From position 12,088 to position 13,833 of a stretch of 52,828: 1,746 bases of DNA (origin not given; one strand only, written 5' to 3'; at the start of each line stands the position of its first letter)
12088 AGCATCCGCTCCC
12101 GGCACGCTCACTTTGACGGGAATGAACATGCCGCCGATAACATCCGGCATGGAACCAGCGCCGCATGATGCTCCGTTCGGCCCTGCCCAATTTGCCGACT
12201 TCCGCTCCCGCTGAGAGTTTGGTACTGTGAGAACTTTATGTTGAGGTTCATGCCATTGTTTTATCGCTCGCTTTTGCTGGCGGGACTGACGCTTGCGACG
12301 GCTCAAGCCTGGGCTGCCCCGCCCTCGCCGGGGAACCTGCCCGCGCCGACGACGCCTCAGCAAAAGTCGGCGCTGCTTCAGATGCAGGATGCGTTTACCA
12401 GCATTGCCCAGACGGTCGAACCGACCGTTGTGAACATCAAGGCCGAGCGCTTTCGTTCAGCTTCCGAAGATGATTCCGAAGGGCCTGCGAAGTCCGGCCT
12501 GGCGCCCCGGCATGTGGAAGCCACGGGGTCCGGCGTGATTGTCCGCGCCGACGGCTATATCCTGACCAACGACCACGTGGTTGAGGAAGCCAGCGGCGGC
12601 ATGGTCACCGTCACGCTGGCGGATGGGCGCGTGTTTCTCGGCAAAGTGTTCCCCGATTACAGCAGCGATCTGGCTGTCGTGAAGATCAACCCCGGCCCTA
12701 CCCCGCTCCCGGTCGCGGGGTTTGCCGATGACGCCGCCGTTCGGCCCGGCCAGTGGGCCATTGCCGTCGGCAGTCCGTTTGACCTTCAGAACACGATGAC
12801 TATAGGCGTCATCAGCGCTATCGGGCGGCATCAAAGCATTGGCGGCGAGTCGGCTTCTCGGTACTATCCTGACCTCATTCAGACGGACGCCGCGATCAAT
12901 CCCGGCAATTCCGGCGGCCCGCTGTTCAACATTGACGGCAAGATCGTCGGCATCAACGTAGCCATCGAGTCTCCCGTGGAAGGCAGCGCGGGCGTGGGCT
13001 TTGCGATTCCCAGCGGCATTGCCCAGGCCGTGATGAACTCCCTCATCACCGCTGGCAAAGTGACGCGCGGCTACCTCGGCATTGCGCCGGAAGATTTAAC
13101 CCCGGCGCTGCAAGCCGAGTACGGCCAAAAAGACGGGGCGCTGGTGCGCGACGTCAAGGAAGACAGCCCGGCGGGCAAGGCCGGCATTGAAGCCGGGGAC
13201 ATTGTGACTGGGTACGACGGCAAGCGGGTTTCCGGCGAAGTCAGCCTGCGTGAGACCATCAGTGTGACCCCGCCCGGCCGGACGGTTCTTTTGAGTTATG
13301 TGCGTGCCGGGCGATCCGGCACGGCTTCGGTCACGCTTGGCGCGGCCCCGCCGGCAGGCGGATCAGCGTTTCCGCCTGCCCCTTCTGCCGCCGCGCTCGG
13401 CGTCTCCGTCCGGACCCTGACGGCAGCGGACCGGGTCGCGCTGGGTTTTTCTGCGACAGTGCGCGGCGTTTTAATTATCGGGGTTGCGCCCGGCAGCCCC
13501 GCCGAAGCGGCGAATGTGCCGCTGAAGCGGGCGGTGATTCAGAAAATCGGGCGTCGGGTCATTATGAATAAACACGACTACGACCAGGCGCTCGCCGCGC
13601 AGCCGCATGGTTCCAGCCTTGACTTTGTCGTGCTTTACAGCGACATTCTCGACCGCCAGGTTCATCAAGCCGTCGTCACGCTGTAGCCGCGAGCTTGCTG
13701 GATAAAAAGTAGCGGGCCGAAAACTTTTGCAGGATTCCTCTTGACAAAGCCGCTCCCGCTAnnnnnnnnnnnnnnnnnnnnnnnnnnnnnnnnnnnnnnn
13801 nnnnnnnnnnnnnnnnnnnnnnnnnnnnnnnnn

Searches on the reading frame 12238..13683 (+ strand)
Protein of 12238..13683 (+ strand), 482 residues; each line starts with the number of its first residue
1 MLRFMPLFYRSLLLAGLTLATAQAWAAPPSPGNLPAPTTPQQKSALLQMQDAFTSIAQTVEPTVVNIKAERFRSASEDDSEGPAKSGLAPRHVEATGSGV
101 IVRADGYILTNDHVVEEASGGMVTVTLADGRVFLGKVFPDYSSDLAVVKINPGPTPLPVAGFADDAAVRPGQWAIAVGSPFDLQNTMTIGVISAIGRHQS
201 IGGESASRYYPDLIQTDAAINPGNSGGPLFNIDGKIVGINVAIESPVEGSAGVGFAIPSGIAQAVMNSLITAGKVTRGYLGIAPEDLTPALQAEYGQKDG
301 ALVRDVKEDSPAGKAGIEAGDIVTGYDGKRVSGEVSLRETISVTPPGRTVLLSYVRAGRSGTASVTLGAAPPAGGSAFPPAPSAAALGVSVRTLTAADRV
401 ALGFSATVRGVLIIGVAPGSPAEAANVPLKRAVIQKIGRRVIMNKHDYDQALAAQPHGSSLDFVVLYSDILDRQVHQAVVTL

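Call 76: search_protein_families(library=pfam, proteins=[window:12238-13683:+], max_evalue=0.0001)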
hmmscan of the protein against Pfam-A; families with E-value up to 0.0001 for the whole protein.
window:12238-13683:+ (482 aa): 5 families
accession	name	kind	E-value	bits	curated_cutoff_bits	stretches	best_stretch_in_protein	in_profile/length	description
PF13365.12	Trypsin_2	-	1.9e-30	106.9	27.6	1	97-239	1-144/144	Trypsin-like peptidase domain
PF13180.12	PDZ_2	-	7.5e-19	68.2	27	1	278-367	1-80/80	PDZ domain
PF00089.32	Trypsin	-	8.7e-16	58.8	20.6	1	96-259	26-213/220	Trypsin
PF17820.7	PDZ_6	-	5.9e-12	45.6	27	1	303-352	2-50/54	PDZ domain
PF00595.29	PDZ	-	8.3e-07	29.7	23.2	0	274-333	6-59/81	PDZ domain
